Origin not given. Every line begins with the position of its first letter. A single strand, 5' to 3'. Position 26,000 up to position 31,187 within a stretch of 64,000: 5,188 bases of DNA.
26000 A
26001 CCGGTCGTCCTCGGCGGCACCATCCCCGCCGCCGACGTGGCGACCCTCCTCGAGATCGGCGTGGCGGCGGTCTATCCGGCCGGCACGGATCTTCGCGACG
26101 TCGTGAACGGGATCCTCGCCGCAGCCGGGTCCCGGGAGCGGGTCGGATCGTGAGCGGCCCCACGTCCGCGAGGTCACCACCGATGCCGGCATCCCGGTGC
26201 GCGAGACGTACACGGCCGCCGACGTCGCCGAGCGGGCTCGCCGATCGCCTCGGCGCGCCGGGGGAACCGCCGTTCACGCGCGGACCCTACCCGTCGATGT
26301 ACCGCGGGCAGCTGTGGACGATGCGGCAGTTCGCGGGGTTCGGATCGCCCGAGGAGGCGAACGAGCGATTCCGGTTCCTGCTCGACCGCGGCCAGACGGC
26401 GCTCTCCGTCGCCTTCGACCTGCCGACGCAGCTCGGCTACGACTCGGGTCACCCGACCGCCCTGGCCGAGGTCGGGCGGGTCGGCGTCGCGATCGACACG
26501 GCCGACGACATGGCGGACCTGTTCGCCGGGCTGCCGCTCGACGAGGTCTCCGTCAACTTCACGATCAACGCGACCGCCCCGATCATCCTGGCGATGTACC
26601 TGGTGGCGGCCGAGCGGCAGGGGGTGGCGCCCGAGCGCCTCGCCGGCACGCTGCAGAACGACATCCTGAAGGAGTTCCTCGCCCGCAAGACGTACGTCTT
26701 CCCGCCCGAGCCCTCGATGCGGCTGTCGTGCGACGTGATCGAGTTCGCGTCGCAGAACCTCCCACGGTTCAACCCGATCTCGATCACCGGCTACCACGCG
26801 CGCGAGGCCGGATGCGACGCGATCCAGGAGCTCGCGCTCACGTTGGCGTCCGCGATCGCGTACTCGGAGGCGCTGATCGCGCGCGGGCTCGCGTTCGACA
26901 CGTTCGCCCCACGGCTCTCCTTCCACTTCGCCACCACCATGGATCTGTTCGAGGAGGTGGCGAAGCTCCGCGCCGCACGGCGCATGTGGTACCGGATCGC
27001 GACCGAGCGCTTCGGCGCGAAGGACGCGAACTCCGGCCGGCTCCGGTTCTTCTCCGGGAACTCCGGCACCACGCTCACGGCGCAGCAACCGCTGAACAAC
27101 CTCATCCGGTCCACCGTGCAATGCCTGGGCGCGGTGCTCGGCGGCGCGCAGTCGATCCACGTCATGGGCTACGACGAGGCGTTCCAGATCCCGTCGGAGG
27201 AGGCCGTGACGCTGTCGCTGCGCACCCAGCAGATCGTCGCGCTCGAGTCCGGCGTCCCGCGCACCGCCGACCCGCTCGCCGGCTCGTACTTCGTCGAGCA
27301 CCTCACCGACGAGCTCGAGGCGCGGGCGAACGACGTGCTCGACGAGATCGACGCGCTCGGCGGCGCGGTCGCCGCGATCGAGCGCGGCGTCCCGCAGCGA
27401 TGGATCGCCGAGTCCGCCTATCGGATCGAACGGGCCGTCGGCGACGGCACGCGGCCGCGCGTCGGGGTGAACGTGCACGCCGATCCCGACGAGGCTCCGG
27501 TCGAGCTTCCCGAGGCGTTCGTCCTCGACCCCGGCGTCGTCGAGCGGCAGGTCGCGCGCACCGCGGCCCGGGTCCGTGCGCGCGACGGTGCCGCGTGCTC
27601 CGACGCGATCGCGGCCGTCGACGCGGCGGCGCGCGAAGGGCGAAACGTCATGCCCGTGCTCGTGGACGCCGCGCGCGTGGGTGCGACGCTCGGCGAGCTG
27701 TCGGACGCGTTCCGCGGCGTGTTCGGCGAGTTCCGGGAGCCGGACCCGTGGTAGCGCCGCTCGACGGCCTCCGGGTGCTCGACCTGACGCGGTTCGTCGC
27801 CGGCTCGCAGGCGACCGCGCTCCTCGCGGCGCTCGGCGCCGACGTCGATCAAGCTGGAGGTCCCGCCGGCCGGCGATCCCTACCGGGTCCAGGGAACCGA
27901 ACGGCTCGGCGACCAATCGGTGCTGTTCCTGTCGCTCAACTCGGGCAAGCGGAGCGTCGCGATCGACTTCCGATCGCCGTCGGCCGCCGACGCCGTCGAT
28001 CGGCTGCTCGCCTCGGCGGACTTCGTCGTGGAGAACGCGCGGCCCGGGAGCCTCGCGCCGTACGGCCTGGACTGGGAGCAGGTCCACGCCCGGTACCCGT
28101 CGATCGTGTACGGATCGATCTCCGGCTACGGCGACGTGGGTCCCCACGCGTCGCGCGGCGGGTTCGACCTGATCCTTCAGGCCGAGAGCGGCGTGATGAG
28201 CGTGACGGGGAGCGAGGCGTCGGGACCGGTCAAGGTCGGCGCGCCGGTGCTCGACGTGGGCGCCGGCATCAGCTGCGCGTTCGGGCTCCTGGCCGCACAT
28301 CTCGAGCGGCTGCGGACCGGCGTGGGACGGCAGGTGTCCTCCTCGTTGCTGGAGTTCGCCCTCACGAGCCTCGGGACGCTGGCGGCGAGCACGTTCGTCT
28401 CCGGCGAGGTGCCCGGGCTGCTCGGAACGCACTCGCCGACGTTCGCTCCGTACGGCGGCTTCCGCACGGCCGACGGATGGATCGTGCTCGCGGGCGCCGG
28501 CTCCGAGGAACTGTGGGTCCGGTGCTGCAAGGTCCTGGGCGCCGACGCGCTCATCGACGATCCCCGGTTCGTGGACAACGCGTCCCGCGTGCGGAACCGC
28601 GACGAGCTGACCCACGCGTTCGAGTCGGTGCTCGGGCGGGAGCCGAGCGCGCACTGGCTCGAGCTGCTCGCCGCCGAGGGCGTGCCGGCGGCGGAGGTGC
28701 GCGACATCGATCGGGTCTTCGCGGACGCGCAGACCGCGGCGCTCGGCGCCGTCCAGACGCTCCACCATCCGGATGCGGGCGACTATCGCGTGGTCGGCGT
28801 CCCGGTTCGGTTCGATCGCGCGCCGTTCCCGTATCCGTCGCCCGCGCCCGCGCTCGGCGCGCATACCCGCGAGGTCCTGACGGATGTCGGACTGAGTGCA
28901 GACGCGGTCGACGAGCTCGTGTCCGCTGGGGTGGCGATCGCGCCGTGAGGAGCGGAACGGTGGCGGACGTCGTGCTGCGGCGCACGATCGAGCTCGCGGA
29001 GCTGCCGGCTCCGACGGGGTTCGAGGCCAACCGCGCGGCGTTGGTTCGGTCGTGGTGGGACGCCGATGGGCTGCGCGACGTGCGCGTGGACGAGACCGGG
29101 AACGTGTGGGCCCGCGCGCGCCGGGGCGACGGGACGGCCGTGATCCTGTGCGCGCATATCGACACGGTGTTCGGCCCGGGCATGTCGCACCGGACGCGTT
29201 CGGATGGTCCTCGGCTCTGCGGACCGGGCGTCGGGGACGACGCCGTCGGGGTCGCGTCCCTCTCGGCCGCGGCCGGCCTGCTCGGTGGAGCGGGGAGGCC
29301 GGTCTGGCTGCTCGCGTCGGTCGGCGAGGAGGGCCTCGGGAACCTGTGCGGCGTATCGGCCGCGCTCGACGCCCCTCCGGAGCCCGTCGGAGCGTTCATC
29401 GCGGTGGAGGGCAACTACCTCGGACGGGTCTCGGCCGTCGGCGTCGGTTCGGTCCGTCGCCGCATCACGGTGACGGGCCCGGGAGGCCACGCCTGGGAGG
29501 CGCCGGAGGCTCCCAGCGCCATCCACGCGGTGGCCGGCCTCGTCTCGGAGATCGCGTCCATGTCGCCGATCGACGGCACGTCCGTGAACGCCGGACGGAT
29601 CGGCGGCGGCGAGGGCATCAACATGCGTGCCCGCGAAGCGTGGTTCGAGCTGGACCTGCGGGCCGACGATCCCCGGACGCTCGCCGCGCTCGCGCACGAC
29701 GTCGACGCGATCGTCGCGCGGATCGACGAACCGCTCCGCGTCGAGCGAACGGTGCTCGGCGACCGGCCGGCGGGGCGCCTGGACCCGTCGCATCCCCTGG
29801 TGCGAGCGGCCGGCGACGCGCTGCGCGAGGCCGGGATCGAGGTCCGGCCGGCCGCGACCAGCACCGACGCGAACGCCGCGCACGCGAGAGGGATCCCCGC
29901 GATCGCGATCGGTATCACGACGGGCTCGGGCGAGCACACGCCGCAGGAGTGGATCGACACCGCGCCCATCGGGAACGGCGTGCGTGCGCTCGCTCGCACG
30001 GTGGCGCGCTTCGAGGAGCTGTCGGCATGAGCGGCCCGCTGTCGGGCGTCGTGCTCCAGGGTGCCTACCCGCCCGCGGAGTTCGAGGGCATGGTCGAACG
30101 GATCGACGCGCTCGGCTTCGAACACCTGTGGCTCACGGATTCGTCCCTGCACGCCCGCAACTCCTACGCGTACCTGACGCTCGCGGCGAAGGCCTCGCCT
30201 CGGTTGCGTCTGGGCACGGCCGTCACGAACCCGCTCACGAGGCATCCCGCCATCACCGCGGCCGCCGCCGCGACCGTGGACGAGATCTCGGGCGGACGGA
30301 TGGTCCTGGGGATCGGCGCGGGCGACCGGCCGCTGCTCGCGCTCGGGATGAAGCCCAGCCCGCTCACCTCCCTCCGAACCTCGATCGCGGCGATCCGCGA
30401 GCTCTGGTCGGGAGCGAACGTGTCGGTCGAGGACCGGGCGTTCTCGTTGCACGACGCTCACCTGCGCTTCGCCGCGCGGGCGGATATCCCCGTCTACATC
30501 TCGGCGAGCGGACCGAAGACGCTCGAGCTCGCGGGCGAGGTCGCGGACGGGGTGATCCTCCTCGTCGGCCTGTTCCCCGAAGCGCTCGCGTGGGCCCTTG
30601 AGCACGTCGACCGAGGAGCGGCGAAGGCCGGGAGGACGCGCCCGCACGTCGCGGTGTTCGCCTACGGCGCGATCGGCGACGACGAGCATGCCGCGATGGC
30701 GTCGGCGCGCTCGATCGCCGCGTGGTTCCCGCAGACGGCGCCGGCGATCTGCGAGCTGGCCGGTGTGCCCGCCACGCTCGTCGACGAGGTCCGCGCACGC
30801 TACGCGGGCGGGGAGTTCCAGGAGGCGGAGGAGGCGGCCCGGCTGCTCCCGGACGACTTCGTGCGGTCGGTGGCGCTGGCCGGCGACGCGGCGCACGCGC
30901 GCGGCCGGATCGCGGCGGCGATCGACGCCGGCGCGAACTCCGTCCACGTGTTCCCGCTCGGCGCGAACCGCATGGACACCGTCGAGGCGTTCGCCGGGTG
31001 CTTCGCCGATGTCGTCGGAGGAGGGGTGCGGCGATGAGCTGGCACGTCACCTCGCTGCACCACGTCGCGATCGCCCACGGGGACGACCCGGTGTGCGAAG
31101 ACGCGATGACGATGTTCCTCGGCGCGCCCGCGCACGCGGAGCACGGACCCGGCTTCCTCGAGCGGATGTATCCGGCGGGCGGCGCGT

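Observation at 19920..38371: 18-kb one-strand gene train: thiamine-pyrimidine salvage genes run straight into an uncharacterised B12 / CoA / amidohydrolase module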

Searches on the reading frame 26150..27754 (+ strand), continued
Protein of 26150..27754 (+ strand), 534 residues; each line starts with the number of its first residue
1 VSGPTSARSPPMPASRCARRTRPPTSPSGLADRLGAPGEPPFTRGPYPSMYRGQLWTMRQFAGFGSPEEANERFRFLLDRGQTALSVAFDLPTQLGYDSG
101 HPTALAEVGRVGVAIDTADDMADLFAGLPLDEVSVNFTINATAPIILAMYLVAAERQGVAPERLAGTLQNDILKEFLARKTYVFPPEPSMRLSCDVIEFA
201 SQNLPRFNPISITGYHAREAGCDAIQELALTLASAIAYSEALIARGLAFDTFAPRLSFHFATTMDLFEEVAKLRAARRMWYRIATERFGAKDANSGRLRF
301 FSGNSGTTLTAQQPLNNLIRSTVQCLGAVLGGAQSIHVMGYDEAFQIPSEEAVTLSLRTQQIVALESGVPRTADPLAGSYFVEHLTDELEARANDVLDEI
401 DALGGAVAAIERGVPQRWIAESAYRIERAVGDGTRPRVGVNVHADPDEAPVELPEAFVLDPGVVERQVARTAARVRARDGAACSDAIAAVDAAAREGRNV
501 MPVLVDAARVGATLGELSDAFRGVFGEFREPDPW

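Call 73: search_solved_structures(query=A1, max_evalue=1, show_alignments=3)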
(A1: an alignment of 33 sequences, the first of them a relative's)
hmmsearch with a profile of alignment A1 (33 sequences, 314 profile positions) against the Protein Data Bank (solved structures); distinct sequences matched with E-value up to 1: 1.
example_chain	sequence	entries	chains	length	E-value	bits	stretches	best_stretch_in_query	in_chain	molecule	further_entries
7cn3_A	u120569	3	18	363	5.7e-08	35.2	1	133-313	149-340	2,5-dihydroxypyridine 5,6-dioxygenase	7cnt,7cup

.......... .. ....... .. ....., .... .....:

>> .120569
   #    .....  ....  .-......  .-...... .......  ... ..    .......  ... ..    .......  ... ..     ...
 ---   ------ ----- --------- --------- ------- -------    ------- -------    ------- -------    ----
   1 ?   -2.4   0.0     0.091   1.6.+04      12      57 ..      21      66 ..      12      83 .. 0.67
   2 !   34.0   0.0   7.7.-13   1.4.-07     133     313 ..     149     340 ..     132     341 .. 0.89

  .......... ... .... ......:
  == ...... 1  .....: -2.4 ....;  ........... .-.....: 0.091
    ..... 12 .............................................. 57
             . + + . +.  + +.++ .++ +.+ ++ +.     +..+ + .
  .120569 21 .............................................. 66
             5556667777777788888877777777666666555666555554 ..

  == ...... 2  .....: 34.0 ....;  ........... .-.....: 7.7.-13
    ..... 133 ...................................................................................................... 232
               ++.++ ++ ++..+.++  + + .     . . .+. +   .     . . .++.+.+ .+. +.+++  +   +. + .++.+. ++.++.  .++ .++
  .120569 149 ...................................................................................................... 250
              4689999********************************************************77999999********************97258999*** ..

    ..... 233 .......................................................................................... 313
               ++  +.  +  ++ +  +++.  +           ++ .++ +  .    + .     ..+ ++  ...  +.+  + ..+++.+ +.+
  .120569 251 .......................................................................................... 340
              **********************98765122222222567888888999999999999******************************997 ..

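Call 76: search_solved_structures(query=L002:7344-8636:+, max_evalue=1e-10)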
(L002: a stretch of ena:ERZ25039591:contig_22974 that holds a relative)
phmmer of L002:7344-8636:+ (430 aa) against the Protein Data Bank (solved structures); distinct sequences matched with E-value up to 1e-10: 13.
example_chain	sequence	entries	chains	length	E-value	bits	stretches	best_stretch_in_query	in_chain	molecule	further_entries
7rsf_A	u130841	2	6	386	2.8e-21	79.1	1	48-408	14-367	Acetylornithine deacetylase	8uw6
7uoi_A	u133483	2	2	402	4.2e-19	71.9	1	49-382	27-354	succinyl-diaminopimelate desuccinylase | Probable succinyl-diaminopimelate desuccinylase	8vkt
3pfo_A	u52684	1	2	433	3e-16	62.5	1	104-421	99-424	putative acetylornithine deacetylase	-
4o23_A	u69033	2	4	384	2.9e-15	59.2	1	51-427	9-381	Succinyl-diaminopimelate desuccinylase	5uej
4ppz_A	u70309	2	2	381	3.9e-15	58.8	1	53-427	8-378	Succinyl-diaminopimelate desuccinylase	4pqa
1vgy_A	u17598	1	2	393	4e-14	55.5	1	107-426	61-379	succinyl-diaminopimelate desuccinylase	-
5k8m_A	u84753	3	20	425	5e-14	55.2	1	39-420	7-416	5-nitroanthranilic acid aminohydrolase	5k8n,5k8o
5k8p_A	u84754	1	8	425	5.6e-14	55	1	39-420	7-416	5-nitroanthranilic acid aminohydrolase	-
5vo3_A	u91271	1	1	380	5.3e-13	51.8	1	49-416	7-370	Succinyl-diaminopimelate desuccinylase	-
3ic1_A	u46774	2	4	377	6.4e-13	51.5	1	50-416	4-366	Succinyl-diaminopimelate desuccinylase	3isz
3tx8_A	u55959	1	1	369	3.7e-11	45.7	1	52-243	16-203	Succinyl-diaminopimelate desuccinylase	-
8f8o_A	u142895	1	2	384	6.2e-11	45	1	105-427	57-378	Succinyl-diaminopimelate desuccinylase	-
4h2k_A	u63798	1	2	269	7e-11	44.8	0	49-183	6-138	Succinyl-diaminopimelate desuccinylase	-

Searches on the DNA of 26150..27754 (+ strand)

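Call 33: search_rna_families(sources=[L002, L003, L004, L005, L006, L011], threshold=gathering)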
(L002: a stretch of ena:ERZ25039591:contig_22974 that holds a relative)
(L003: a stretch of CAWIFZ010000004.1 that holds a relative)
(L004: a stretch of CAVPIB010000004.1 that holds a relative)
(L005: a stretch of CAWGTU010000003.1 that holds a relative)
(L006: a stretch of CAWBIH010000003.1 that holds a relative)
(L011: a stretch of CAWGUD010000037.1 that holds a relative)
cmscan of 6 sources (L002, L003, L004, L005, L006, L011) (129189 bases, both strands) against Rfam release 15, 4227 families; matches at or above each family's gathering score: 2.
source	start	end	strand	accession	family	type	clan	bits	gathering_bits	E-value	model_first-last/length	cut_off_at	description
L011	2700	2812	+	RF00059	TPP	Cis-reg; riboswitch;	-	54.7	54.3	1.2e-07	1-105/105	no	TPP riboswitch aptamer (THI element)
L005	3157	3238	+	RF00005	tRNA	Gene; tRNA;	CL00001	52.4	29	4.4e-08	1-71/71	no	tRNA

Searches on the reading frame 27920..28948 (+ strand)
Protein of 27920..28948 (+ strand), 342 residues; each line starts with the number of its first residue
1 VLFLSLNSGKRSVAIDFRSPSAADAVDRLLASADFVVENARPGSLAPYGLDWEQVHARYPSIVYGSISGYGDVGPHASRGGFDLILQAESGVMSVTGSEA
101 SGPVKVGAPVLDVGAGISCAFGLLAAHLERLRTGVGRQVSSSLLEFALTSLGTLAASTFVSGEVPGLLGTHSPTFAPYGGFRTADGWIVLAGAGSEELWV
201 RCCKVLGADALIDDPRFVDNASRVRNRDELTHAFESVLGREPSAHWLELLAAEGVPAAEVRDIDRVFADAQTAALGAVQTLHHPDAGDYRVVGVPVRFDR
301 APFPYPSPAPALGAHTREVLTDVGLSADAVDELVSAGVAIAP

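Call 9: search_protein_families(library=pfam, proteins=[window:27920-28948:+], max_evalue=0.001)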
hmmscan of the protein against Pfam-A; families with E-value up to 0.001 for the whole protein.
window:27920-28948:+ (342 aa): 1 family
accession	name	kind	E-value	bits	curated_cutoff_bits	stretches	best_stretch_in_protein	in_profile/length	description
PF02515.22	CoA_transf_3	-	9.2e-92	308.4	23.3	1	2-316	54-366/366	CoA-transferase family III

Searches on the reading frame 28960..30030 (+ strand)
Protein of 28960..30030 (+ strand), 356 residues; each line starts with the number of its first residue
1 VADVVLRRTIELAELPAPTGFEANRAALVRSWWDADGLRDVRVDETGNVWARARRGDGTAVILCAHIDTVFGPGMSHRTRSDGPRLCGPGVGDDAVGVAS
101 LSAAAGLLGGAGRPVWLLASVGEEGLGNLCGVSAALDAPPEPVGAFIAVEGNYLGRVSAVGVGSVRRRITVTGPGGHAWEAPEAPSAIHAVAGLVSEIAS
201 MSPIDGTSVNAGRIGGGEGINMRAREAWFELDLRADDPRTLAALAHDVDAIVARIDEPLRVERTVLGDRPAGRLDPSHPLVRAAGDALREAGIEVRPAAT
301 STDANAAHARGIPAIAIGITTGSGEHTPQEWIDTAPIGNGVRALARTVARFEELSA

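Call 8: search_protein_families(library=pfam, proteins=[window:28960-30030:+], max_evalue=0.001)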
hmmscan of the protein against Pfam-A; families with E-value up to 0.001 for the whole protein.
window:28960-30030:+ (356 aa): 3 families
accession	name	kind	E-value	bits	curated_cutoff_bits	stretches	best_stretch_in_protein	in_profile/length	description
PF01546.33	Peptidase_M20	-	3.3e-16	60.3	24.6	1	63-349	2-205/206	Peptidase family M20/M25/M40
PF07687.19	M20_dimer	-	1.9e-09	37.8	21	1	163-255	5-102/107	Peptidase dimerisation domain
PF04389.22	Peptidase_M28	-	1.2e-07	32.1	21.3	1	48-125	1-68/193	Peptidase family M28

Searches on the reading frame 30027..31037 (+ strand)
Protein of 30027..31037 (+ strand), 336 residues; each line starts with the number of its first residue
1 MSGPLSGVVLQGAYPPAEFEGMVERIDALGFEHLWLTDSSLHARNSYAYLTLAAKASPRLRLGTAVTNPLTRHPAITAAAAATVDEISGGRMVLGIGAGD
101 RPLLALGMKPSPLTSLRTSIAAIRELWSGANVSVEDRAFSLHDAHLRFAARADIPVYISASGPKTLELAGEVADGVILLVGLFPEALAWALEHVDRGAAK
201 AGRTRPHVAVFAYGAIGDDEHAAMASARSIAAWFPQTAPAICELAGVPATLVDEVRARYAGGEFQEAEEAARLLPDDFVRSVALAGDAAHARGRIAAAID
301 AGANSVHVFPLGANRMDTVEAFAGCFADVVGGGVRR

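Call 8: search_protein_families(library=pfam, proteins=[window:30027-31037:+], max_evalue=0.001)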
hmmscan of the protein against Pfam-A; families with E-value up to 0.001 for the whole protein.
window:30027-31037:+ (336 aa): 1 family
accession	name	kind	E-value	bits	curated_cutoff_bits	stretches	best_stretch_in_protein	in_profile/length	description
PF00296.26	Bac_luciferase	-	1.4e-52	179.4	27.9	1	14-304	20-313/314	Luciferase-like monooxygenase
